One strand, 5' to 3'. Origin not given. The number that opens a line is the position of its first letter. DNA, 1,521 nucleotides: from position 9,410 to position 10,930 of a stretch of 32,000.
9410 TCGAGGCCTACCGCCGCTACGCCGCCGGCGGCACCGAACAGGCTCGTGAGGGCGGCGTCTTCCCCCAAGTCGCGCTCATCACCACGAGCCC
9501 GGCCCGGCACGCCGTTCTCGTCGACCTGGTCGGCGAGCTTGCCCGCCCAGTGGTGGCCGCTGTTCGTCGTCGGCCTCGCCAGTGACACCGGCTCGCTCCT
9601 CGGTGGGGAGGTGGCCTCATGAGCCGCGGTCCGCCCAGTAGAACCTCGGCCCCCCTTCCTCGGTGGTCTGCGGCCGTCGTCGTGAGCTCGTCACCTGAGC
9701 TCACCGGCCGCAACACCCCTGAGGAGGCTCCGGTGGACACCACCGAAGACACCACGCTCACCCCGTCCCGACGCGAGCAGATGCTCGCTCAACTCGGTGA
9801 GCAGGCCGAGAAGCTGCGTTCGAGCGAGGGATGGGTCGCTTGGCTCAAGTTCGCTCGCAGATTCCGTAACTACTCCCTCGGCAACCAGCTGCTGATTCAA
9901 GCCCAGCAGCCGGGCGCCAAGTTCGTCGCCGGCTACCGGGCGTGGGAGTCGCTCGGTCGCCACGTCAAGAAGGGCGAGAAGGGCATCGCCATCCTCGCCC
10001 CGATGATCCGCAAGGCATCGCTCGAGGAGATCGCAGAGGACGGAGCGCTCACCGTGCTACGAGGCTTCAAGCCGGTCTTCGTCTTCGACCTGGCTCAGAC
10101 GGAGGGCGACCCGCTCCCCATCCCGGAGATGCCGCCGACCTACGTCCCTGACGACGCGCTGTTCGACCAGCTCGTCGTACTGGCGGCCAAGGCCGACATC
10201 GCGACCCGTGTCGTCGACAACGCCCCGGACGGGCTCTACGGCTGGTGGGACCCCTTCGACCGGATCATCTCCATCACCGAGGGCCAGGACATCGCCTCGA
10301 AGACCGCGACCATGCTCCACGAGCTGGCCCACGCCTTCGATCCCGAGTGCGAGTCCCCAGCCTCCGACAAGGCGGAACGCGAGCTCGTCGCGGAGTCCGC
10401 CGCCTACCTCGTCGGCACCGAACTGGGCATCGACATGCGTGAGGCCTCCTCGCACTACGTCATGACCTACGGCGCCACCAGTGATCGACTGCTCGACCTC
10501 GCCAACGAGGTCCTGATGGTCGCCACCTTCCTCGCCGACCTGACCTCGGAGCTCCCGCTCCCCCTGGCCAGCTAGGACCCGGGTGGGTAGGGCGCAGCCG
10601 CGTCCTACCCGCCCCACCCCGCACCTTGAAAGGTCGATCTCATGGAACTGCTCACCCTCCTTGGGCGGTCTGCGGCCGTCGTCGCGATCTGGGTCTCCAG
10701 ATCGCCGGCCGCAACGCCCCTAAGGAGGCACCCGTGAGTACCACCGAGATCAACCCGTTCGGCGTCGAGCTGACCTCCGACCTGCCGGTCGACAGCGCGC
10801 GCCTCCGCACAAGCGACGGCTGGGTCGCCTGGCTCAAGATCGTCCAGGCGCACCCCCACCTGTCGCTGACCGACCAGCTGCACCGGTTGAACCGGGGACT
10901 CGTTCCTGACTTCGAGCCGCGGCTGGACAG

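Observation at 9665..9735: Covarying bipartite stem-loop conserved in the 5' leaders of both ArdC-like genes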

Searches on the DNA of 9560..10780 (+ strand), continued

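Call 73: search_with_rna_model(model_id=R2, sources=[window, L001, L002, L004, L005, L011, L012, L013, L014, L015, L016, L017, L018, L019, L020, L021, L022, L023, L024, L025, L026, L027, L028, L029, L030, L031, L032, L033, L034, L035, L036, L037, L038, L039, L040, L041, L042, L043, L044, L045, L046, L047, L048, L049, L050, L051, L052, L053, L054, L055, L056, L057, L058, L059, L060, L061, L062, L063, L064, L065, L066, L067, L068, L069, L070, L071, L072, L073, L074, L075, L076, L077, L078, L079, L080, L081, L082, L083, L084, L085, L086, L087, L088, L089, L090, L091, L092, L094, L098, L109, L113, L115, L116, L117], max_evalue=0.1)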
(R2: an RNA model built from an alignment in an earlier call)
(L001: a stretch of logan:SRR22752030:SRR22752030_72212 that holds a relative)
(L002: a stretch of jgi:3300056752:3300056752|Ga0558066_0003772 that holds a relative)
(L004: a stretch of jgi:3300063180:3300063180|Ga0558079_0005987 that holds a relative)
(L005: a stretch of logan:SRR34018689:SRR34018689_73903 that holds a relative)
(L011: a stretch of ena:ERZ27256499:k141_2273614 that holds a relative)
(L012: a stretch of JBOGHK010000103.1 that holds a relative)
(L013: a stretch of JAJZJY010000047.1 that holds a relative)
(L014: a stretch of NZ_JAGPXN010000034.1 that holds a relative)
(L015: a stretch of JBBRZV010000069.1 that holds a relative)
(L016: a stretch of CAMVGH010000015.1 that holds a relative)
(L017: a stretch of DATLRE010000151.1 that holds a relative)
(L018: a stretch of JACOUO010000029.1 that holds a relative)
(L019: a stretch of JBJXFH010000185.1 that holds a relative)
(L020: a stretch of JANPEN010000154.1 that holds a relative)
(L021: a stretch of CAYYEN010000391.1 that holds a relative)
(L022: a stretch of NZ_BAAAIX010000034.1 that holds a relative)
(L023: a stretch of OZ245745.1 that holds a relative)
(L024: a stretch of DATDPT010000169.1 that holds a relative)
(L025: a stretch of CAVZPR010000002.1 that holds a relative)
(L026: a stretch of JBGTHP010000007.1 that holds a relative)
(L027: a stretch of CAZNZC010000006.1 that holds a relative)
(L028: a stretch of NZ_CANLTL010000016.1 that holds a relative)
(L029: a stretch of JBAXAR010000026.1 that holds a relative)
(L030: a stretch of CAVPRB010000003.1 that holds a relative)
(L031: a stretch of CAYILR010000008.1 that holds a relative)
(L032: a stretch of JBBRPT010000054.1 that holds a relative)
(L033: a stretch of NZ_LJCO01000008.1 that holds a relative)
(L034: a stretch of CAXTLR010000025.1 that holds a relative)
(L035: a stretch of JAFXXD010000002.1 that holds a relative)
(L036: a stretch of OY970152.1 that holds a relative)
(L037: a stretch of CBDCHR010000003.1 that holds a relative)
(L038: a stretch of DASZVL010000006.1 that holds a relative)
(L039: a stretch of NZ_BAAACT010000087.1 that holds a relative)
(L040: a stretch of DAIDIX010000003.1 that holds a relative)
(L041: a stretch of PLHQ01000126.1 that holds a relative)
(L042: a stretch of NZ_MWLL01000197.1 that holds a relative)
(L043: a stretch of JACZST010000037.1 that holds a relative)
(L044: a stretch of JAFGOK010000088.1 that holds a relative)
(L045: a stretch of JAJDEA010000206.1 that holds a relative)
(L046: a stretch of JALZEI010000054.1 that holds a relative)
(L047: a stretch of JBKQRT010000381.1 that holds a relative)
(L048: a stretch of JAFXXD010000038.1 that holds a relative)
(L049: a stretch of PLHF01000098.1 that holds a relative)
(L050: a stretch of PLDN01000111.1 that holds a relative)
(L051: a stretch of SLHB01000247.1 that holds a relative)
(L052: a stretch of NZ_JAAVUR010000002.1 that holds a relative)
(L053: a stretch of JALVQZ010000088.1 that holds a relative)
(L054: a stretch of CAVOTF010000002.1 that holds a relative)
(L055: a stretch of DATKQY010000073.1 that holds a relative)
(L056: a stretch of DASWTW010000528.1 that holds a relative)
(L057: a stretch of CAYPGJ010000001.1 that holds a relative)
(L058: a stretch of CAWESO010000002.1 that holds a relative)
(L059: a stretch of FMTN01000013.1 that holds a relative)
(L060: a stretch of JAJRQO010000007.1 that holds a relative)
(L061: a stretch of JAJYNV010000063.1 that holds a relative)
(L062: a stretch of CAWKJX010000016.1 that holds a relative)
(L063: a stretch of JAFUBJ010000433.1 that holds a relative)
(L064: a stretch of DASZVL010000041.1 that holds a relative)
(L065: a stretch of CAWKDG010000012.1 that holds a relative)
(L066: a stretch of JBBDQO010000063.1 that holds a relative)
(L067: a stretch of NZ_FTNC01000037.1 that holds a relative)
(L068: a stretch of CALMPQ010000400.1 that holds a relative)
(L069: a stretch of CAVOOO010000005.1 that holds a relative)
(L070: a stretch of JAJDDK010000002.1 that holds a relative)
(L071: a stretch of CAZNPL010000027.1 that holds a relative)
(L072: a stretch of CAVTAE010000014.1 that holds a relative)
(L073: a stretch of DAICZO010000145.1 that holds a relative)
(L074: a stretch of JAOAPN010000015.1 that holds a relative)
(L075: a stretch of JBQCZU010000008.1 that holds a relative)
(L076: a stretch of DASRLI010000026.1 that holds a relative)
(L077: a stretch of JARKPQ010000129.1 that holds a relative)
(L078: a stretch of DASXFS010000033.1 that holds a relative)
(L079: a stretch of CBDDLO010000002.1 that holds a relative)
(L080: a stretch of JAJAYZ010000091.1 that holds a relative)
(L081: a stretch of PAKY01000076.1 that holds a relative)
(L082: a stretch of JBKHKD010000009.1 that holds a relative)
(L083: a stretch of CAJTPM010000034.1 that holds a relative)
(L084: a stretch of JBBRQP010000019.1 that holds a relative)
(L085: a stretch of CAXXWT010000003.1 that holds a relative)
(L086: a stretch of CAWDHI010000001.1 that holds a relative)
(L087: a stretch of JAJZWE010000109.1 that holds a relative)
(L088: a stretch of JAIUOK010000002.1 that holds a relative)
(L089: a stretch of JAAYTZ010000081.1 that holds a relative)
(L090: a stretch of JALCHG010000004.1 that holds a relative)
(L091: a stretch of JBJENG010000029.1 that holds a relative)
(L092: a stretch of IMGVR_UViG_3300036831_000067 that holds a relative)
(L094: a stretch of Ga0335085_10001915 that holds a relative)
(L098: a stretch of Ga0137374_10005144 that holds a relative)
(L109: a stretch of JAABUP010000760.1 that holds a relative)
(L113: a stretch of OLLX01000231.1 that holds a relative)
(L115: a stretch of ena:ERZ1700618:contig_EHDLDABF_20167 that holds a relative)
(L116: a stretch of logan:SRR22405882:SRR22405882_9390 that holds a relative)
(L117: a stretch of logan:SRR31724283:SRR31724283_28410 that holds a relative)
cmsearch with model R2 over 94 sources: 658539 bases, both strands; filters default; matches with E-value up to 0.1: 26.
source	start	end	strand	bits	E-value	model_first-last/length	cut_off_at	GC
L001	4055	4144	+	92.5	4.6e-23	1-90/90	no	0.69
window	9649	9738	+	88.2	7.9e-22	1-90/90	no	0.71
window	10650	10739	+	76.6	1.6e-18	1-90/90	no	0.7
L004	3594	3680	+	75.9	2.6e-18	1-90/90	no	0.71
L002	3917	4006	+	75.3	4e-18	1-90/90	no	0.71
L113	5776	5865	+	73.5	1.3e-17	1-90/90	no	0.68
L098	12194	12279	+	72.4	2.6e-17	1-90/90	no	0.73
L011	3968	4060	+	69.9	1.4e-16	1-90/90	no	0.7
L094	11553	11645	+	69.9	1.4e-16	1-90/90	no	0.7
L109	2304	2391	-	69.1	2.3e-16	1-90/90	no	0.73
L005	3917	4006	+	66.1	1.6e-15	1-90/90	no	0.66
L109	2820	2911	-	65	3.5e-15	1-90/90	no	0.73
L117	2921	3006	+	54.9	2.7e-12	1-90/90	no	0.65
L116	2923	3006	+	42.6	9e-09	1-90/90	no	0.64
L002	3912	4002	-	34.1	2.4e-06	1-90/90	no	0.69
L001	4051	4139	-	31.2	1.6e-05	1-90/90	no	0.7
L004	3589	3675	-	29.6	4.7e-05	1-90/90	no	0.7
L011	3964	4055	-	23.2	0.0032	1-90/90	no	0.72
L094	11549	11640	-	23.2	0.0032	1-90/90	no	0.72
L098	12190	12274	-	23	0.0037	1-90/90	no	0.75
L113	5771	5860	-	21.5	0.0099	1-90/90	no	0.68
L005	3912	4001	-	20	0.027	1-90/90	no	0.67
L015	4615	4654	+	19.9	0.028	23-62/90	no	0.73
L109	2310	2394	+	19.3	0.041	1-90/90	no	0.72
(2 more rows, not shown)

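Call 84: search_dna_similar(query=window:9600-10760:+, collection=plasmids, mode=distant, max_rows=10)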
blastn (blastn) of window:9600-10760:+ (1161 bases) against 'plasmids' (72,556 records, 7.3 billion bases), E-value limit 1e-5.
Records with a match: 2; places in all: 2; records where one place covers at least 80% of the query: 0.
Best place of each record, by identity: 60-80% 2.
By first word of the organism name: Mycolicibacterium 1; Sulfobacillus 1.
By predicted mobility (MOB-suite, as given by PLSDB): non-mobilizable 1; conjugative 1.
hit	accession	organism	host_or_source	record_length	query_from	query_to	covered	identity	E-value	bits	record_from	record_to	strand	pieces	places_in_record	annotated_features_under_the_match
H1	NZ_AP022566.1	Mycolicibacterium alvei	-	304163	242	409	14%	69.6%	1e-6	63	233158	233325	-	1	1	ArdC-like ssDNA-binding domain-containing protein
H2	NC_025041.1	Sulfobacillus thermotolerans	-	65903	281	407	11%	74.0%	4e-12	82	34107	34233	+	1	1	ArdC-like ssDNA-binding domain-containing protein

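Call 85: search_dna_similar(query=window:9600-10760:+, collection=phages, mode=distant, max_rows=10)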
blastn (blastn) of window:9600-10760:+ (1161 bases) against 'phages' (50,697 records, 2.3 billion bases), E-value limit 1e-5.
Records with a match: 3; places in all: 3; records where one place covers at least 80% of the query: 0.
Best place of each record, by identity: 60-80% 3.
By first word of the organism name: Gordonia 3.
By host as written in the record: Gordonia terrae CAG3 2; Gordonia terrae 3612 1.
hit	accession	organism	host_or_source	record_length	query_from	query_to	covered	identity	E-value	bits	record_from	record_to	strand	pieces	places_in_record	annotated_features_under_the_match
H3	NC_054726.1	Gordonia phage Stormageddon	Gordonia terrae CAG3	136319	271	394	11%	72.6%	7e-10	72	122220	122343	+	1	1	198: metallopeptidase domain protein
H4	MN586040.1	Gordonia phage Stormageddon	Gordonia terrae CAG3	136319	271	394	11%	72.6%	7e-10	72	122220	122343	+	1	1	198: metallopeptidase domain protein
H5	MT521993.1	Gordonia phage RedWattleHog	Gordonia terrae 3612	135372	271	394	11%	72.6%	7e-10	72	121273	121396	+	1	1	197: peptidase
